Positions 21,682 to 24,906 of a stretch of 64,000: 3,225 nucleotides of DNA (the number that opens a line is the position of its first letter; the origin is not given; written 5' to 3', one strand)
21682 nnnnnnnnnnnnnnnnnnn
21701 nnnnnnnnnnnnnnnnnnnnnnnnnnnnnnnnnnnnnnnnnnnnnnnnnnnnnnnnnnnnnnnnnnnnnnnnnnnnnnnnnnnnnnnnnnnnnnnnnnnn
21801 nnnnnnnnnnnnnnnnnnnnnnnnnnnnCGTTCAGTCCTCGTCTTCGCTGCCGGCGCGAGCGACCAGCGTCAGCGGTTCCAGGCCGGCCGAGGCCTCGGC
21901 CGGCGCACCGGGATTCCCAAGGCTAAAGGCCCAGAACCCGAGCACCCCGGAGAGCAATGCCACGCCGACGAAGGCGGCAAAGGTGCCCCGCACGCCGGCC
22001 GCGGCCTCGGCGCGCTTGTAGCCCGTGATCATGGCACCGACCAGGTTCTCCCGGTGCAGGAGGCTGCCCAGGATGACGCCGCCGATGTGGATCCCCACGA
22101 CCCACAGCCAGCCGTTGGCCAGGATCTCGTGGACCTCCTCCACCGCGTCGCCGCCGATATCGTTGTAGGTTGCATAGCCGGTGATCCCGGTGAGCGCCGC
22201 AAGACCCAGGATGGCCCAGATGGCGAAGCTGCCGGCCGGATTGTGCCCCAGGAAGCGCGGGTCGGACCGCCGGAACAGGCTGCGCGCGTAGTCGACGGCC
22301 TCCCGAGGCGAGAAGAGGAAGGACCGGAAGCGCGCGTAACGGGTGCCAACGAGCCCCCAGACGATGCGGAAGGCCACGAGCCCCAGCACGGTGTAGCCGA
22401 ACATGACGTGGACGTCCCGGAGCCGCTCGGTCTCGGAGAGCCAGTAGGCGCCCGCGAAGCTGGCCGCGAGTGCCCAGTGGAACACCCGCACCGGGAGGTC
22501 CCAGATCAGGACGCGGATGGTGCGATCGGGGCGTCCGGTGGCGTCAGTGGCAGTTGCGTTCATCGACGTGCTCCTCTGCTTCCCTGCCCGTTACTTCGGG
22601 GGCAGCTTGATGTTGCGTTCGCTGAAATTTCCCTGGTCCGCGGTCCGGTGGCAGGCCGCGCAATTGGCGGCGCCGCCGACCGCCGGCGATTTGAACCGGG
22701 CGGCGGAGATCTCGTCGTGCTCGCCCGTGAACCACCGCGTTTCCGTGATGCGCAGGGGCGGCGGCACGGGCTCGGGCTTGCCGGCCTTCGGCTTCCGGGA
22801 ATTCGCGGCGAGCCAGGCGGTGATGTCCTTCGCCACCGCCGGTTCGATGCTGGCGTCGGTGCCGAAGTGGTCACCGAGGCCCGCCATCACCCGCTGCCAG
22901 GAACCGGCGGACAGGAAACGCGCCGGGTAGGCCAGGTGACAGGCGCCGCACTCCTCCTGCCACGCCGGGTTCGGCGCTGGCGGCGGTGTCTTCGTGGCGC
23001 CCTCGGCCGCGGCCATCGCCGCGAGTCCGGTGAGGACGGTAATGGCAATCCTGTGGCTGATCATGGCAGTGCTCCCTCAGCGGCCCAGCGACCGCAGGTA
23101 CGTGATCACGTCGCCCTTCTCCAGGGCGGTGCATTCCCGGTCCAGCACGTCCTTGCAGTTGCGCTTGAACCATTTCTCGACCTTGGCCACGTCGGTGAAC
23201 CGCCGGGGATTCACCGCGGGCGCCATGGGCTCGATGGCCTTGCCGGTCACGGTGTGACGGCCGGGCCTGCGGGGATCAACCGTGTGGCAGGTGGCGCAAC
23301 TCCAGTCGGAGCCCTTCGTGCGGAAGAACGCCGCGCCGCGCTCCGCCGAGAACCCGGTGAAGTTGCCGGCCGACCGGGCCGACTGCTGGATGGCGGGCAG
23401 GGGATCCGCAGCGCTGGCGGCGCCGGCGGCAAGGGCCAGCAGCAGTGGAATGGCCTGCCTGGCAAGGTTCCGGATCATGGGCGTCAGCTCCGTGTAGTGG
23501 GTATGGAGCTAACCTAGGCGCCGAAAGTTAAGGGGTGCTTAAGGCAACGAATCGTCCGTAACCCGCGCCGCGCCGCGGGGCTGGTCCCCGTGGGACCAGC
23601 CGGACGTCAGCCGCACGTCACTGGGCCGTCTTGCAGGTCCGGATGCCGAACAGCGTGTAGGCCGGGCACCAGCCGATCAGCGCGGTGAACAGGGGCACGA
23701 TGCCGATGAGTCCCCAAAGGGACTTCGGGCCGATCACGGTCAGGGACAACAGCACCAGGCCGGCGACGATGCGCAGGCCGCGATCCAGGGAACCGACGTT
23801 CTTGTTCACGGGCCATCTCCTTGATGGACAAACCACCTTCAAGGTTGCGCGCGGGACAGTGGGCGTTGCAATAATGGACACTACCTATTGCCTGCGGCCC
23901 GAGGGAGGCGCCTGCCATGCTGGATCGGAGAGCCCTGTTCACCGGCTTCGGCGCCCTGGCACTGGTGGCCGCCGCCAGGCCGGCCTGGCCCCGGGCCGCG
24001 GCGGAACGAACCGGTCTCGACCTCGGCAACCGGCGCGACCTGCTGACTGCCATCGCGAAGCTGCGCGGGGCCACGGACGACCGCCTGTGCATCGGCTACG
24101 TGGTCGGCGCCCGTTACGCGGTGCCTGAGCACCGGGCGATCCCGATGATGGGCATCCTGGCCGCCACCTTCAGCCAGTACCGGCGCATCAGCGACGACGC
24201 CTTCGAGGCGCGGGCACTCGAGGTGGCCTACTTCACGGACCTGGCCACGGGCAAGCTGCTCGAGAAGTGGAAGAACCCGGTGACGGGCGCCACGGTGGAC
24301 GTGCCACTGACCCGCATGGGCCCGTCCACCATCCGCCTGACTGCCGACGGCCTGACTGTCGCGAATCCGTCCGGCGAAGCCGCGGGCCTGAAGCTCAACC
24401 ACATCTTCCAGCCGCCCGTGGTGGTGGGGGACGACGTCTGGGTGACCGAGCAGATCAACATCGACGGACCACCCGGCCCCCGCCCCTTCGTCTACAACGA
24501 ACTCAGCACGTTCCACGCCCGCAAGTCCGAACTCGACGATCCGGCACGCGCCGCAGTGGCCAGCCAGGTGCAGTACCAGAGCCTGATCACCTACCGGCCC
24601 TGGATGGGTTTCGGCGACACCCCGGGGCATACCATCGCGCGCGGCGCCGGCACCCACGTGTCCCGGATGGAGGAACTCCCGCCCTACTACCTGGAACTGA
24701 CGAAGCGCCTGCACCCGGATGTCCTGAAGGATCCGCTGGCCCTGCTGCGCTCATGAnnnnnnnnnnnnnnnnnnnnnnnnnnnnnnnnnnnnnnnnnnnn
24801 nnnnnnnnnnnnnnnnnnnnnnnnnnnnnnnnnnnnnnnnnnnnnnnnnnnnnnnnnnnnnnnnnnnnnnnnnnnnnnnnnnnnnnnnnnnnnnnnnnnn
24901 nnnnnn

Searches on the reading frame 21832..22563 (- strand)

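Call 28: search_protein_families(library=pfam, proteins=[window:21832-22563:-], max_evalue=5)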
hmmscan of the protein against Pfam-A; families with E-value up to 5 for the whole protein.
window:21832-22563:- (243 aa): 2 families
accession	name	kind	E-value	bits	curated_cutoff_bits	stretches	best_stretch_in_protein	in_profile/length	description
PF01292.26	Ni_hydr_CYTB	-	7e-26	91.5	30.1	1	21-181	2-179/179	Prokaryotic cytochrome b561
PF14358.11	DUF4405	-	0.17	12.8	26.7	1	116-161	4-63/66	Domain of unknown function (DUF4405)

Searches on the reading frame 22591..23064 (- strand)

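Call 28: search_protein_families(library=pfam, proteins=[window:22591-23064:-], max_evalue=5)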
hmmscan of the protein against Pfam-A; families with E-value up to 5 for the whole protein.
window:22591-23064:- (157 aa): 8 families
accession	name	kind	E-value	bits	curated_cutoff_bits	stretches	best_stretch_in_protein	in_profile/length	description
PF09626.15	DHC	-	4.4e-36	124.9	22.2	1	35-147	1-116/116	Dihaem cytochrome c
PF22113.1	Mtrc-MtrF_II-IV_dom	-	0.0015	18.5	30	2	128-150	77-99/176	Outer membrane cytochrome MtrC/MtrF-like, domains II/IV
PF14522.11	Cytochrome_C7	-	0.0065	16.7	24.8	1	132-141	13-22/67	Cytochrome c7 and related cytochrome c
PF09699.15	Paired_CXXCH_1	-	0.019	15.1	20.6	1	134-141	8-15/41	Doubled CXXCH motif (Paired_CXXCH_1)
PF13442.11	Cytochrome_CBB3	-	0.038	14.8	27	1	132-146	11-25/68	Cytochrome C oxidase, cbb3-type, subunit III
PF00034.26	Cytochrom_C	-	0.15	13.9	21.3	1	132-146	9-23/90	Cytochrome c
PF01322.25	Cytochrom_C_2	-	0.2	13.1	26.5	0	29-46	103-120/121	Cytochrome C'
PF09698.15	GSu_C4xC__C2xCH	-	2.6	9.3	21.7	0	32-43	25-36/36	Geobacter CxxxxCH...CXXCH motif (GSu_C4xC__C2xCH)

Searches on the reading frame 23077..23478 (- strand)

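Call 28: search_protein_families(library=pfam, proteins=[window:23077-23478:-], max_evalue=5)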
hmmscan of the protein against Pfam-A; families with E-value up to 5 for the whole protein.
window:23077-23478:- (133 aa): 4 families
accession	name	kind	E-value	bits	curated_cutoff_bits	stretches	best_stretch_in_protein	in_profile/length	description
PF09086.16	DUF1924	-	1.9e-41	140.8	22.5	1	39-128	2-96/96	Domain of unknown function (DUF1924)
PF00034.26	Cytochrom_C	-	0.029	16.1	21.3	1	45-75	1-26/90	Cytochrome c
PF18650.6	IMPa_N_2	-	0.099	12.4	25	0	30-68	92-130/200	Immunomodulating metalloprotease N-terminal domain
PF16350.10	FAO_M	-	0.19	12.4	27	1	88-114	10-36/56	FAD dependent oxidoreductase central domain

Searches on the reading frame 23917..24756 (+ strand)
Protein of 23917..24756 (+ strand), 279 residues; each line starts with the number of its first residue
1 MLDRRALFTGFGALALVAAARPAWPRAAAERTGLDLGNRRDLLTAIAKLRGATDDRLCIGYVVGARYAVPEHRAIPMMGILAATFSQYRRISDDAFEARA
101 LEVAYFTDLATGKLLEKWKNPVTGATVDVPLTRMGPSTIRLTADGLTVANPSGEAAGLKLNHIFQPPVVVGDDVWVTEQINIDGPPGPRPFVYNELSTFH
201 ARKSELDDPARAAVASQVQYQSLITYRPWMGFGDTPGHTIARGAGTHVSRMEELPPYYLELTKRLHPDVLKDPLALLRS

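Call 28: search_protein_families(library=pfam, proteins=[window:23917-24756:+], max_evalue=5)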
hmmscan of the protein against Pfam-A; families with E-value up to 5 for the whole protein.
window:23917-24756:+ (279 aa): 1 family
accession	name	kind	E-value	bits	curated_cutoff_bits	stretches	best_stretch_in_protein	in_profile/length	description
PF08894.16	DUF1838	-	9e-15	55.5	25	2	194-267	133-207/232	Protein of unknown function (DUF1838)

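Call 56: search_protein_families(library=ncbifam, proteins=[window:23917-24756:+], max_evalue=0.00001)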
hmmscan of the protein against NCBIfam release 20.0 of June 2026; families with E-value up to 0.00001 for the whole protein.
window:23917-24756:+ (279 aa): 0 families

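Call 65: search_solved_structures(query=A6, max_evalue=10)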
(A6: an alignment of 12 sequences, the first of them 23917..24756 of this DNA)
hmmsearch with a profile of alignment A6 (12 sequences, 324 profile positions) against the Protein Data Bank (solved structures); distinct sequences matched with E-value up to 10: 4.
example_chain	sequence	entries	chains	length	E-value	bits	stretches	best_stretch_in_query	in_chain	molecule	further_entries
6jzb_A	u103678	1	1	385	0.22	13.9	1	273-321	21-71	Chaperone protein DnaJ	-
3sqg_C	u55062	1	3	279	0.26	13.6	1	230-264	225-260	Methyl-coenzyme M reductase, gamma subunit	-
9t6o_A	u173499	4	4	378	0.82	12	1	8-49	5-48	Copper-containing nitrite reductase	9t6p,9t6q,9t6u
5akr_A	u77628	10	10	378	0.82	12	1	8-49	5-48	COPPER-CONTAINING NITRITE REDUCTASE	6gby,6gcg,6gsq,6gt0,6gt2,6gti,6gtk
